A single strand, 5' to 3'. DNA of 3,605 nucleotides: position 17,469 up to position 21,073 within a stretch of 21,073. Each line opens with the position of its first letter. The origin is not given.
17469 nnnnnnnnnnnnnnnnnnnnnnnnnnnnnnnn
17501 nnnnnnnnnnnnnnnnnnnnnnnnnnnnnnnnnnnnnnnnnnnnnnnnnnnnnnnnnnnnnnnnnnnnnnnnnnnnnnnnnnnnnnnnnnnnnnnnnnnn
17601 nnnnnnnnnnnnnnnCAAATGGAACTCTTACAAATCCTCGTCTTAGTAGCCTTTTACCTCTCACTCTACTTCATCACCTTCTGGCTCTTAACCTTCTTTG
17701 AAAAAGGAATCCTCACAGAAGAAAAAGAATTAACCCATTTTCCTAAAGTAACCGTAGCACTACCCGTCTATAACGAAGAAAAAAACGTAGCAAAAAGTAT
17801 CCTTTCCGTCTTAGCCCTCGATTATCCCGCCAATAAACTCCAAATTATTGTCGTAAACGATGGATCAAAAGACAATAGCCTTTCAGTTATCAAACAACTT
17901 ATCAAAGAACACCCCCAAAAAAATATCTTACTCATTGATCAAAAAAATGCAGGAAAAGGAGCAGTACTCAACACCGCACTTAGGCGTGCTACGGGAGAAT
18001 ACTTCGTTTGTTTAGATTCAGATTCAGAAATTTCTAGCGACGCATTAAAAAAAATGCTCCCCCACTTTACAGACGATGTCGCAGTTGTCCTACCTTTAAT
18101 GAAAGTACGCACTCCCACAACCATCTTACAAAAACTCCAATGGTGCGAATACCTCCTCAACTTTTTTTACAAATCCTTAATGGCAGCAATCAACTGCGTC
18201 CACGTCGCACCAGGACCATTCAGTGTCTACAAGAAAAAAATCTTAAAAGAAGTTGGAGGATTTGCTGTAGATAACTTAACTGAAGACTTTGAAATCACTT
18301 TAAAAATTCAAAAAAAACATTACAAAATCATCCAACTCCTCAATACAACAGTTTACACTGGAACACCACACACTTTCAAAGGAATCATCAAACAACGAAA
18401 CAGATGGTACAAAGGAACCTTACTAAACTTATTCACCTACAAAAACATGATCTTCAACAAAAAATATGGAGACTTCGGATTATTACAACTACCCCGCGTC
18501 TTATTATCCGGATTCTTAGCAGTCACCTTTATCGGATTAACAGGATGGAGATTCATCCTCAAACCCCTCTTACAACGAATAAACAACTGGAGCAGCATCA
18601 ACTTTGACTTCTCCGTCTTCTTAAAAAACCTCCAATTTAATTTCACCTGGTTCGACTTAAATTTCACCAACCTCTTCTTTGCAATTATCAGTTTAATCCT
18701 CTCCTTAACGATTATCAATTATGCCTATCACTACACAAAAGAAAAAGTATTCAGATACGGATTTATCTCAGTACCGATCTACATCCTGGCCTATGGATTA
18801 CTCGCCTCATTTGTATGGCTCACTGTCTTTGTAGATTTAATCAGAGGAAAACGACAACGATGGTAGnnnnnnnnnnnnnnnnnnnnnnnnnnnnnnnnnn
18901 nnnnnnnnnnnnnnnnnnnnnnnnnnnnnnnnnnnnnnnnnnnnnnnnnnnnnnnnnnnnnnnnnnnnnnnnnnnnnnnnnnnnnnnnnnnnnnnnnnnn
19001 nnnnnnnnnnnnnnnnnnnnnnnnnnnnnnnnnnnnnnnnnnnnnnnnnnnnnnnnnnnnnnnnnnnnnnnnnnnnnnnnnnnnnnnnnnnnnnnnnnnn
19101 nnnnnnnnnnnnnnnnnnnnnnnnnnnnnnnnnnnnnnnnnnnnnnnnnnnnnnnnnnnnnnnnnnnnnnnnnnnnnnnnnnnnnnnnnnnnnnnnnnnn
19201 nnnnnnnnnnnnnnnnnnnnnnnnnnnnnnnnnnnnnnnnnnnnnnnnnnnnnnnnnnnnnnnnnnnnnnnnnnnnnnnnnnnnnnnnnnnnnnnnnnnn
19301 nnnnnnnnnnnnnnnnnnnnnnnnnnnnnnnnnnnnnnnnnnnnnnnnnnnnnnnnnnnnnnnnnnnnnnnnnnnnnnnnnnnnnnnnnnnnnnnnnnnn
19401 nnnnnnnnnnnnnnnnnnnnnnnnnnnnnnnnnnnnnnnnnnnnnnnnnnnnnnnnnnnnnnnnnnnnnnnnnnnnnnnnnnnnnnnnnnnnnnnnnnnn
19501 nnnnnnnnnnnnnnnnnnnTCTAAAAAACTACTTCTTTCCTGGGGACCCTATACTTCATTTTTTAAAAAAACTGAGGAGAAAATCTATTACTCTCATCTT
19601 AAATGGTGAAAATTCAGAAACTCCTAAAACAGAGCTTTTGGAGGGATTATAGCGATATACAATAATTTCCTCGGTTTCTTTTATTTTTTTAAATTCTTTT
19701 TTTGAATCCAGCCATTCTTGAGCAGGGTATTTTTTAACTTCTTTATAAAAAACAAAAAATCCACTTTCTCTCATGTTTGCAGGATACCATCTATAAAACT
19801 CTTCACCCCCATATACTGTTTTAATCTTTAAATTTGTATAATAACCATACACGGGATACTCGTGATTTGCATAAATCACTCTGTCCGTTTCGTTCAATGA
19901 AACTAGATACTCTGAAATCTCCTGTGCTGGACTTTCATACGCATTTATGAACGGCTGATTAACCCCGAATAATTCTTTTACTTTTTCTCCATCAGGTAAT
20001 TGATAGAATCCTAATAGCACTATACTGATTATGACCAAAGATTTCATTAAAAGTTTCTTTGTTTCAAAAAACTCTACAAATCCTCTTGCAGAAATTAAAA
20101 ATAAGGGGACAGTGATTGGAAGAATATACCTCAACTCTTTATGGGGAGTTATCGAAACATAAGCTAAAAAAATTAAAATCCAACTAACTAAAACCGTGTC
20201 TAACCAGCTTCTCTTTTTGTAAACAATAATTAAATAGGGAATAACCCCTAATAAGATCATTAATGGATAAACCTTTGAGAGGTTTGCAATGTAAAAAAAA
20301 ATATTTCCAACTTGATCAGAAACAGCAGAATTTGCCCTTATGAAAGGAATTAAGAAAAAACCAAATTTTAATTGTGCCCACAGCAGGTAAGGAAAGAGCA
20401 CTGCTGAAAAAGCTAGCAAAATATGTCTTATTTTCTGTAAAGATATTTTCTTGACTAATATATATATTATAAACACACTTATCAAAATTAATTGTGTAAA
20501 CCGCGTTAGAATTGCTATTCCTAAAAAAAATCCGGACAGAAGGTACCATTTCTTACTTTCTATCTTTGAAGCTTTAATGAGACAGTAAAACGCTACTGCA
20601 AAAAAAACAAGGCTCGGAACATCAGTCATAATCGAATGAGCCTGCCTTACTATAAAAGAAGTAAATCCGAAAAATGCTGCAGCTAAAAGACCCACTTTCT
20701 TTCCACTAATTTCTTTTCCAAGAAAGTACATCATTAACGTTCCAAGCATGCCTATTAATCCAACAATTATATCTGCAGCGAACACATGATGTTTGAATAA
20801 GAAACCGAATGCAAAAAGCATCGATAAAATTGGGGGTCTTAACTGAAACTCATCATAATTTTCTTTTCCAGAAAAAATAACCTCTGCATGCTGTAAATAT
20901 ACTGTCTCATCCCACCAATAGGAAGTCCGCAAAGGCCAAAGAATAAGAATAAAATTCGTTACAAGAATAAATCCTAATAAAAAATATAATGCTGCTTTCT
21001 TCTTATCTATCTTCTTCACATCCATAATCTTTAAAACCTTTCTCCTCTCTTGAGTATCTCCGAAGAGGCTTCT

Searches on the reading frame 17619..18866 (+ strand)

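Call 9: search_protein_families(library=pfam, proteins=[window:17619-18866:+], max_evalue=0.01)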
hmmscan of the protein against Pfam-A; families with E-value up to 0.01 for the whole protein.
window:17619-18866:+ (415 aa): 6 families
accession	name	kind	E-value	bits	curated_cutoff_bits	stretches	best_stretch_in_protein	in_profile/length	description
PF00535.33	Glycos_transf_2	-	6.2e-32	111.3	23.3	1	45-212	1-167/168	Glycosyl transferase family 2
PF13641.12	Glyco_tranf_2_3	-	1.7e-25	90.8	27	1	42-266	1-230/230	Glycosyltransferase like family 2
PF13632.12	Glyco_trans_2_3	-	2.4e-19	70.4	27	1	128-338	1-153/198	Glycosyl transferase family group 2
PF13506.12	Glyco_transf_21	-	7.1e-15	55.3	21.7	1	113-264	18-173/174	Glycosyl transferase family 21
PF10111.15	Glyco_tranf_2_2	-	1.9e-14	54.3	27.3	1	45-237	1-206/276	Glycosyltransferase like family 2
PF03142.21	Chitin_synth_2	-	4.2e-08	32.7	27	0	126-211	202-291/527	Chitin synthase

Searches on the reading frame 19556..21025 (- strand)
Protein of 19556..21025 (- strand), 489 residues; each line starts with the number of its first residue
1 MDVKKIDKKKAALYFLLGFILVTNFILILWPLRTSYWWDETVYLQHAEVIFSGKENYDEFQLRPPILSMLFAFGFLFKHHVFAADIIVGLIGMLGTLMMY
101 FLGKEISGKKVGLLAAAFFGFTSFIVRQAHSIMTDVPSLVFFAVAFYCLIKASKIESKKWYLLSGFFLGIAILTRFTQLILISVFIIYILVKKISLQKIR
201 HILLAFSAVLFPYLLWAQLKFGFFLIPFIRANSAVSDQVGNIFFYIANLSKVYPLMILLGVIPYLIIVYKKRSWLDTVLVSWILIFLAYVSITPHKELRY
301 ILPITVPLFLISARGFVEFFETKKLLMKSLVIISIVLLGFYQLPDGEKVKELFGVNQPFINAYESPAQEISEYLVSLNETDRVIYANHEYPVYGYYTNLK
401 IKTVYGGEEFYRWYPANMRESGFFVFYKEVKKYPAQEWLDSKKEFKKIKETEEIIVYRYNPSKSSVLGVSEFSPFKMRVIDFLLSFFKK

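Call 9: search_protein_families(library=pfam, proteins=[window:19556-21025:-], max_evalue=0.01)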
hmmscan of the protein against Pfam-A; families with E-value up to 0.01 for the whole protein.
window:19556-21025:- (489 aa): 3 families
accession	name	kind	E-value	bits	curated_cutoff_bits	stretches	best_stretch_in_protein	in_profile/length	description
PF13231.12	PMT_2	-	4.7e-17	63.1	26.1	1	64-216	3-160/160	Dolichyl-phosphate-mannose-protein mannosyltransferase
PF03901.23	Glyco_transf_22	-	1.1e-07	31.9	23.8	1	68-338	79-352/414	Alg9-like mannosyltransferase family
PF02366.24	PMT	-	4.8e-07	30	22.7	1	87-228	88-230/245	Dolichyl-phosphate-mannose-protein mannosyltransferase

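Call 21: find_encoding_contigs(protein=window:19556-21025:-, flank=10000, max_places=4)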
Protein window:19556-21025:- (489 aa): 1 contig read that carries it; 1 place shown.
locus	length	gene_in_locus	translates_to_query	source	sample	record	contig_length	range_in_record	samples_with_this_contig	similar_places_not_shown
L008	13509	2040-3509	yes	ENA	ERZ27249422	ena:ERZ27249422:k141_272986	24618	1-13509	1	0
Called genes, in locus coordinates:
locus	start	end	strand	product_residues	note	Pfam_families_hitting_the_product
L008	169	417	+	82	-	-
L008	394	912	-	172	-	PF01596:Methyltransf_3, PF13847:Methyltransf_31, PF08241:Methyltransf_11 (weak), PF13578:Methyltransf_24, PF13649:Methyltransf_25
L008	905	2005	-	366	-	PF17773:UPF0176_N, PF00581:Rhodanese, PF12368:Rhodanese_C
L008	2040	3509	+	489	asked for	PF03901:Glyco_transf_22, PF13231:PMT_2, PF02366:PMT (weak)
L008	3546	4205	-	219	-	-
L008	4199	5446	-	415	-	PF13506:Glyco_transf_21, PF03142:Chitin_synth_2 (faint), PF00535:Glycos_transf_2, PF10111:Glyco_tranf_2_2, PF13641:Glyco_tranf_2_3, PF13632:Glyco_trans_2_3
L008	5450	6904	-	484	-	-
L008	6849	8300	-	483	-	-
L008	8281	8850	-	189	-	PF04079:SMC_ScpB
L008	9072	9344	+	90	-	-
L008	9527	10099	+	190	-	PF01909:NTP_transf_2, PF18765:Polbeta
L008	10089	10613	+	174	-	PF05168:HEPN (weak)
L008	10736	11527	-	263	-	-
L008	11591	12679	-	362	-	PF03463:eRF1_1, PF18854:baeRF_family10, PF03464:eRF1_2, PF18859:acVLRF1, PF03465:eRF1_3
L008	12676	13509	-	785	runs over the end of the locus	PF00133:tRNA-synt_1, PF01406:tRNA-synt_1e (faint), PF09334:tRNA-synt_1g, PF08264:Anticodon_1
